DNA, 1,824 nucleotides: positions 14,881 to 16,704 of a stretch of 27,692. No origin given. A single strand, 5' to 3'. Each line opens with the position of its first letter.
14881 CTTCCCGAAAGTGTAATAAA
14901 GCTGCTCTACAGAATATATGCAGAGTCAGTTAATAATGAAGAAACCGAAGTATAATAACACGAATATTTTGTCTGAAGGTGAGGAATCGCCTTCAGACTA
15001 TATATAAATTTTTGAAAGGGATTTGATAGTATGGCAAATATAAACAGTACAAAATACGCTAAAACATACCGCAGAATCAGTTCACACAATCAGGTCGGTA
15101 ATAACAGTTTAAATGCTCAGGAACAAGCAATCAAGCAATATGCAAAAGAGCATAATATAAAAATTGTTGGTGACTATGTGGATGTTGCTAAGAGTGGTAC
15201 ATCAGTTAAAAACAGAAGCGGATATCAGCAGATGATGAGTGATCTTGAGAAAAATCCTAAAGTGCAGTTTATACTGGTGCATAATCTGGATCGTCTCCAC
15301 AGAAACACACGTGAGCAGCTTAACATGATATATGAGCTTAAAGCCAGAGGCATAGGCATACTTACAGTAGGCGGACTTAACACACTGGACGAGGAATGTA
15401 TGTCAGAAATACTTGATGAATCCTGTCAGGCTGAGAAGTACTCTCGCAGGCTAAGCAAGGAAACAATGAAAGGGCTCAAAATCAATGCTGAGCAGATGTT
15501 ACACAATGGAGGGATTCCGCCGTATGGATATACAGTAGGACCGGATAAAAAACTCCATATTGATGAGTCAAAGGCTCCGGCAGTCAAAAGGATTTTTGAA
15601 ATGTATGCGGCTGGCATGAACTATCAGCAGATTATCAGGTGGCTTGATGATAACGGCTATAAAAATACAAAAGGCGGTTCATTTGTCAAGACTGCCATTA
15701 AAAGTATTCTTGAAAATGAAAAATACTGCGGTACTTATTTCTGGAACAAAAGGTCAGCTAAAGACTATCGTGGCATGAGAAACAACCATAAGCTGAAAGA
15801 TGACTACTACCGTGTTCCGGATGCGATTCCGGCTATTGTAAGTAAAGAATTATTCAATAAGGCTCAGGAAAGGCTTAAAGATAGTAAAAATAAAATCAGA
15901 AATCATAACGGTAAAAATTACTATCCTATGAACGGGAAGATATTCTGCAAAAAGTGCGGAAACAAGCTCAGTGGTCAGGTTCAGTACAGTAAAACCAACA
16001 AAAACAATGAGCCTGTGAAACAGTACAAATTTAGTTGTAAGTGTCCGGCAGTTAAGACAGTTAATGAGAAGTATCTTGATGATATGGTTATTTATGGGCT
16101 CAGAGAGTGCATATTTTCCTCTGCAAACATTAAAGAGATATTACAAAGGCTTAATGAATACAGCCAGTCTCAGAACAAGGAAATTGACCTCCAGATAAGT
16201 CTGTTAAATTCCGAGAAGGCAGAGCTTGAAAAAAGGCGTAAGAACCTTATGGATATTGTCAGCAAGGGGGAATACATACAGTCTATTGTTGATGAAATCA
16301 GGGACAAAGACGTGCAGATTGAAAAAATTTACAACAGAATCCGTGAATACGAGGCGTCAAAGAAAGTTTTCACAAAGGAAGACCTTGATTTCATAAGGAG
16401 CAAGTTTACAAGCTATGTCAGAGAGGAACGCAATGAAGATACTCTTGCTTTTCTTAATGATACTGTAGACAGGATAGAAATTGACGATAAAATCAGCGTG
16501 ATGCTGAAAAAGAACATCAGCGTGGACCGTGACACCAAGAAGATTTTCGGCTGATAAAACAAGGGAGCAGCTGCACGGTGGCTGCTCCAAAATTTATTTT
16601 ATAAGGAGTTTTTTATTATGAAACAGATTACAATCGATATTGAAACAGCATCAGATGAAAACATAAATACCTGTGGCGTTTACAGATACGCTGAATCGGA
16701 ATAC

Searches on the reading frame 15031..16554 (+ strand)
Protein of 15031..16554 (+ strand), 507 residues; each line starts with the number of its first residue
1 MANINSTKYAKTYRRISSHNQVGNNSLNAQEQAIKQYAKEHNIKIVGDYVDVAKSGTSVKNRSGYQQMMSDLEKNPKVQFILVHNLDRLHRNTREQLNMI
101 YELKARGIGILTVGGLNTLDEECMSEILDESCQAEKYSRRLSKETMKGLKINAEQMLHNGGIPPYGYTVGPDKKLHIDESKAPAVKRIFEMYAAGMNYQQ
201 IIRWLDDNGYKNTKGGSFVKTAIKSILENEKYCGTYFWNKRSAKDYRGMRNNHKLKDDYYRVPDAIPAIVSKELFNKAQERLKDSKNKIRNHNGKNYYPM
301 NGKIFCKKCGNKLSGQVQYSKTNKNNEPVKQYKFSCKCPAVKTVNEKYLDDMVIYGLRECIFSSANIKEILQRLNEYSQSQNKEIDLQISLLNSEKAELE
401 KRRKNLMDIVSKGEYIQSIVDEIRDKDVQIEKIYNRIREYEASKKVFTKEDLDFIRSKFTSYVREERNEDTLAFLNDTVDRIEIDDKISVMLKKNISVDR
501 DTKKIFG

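Call 9: search_protein_families(library=phrogs, proteins=[window:15031-16554:+], max_evalue=0.001)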
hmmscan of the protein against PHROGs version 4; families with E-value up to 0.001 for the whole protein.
window:15031-16554:+ (507 aa): 3 families
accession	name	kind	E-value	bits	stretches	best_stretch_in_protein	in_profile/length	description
phrog_95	-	integration and excision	1e-92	312.8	1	12-487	92-558/651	integrase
phrog_125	-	DNA, RNA and nucleotide metabolism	4e-27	96.4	1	12-286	24-252/254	DNA invertase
phrog_7701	-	DNA, RNA and nucleotide metabolism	2.8e-06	28.7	1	164-238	5-69/137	DNA invertase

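Call 10: search_protein_families(library=pfam, proteins=[window:15031-16554:+], max_evalue=0.001)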
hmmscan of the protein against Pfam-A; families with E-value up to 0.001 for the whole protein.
window:15031-16554:+ (507 aa): 2 families
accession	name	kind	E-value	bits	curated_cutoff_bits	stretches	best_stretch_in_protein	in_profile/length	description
PF07508.19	Recombinase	-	2.8e-25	89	21.1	1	180-284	2-101/102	Recombinase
PF00239.26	Resolvase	-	9.1e-24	84.6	23.3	1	13-151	4-138/145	Resolvase, N terminal domain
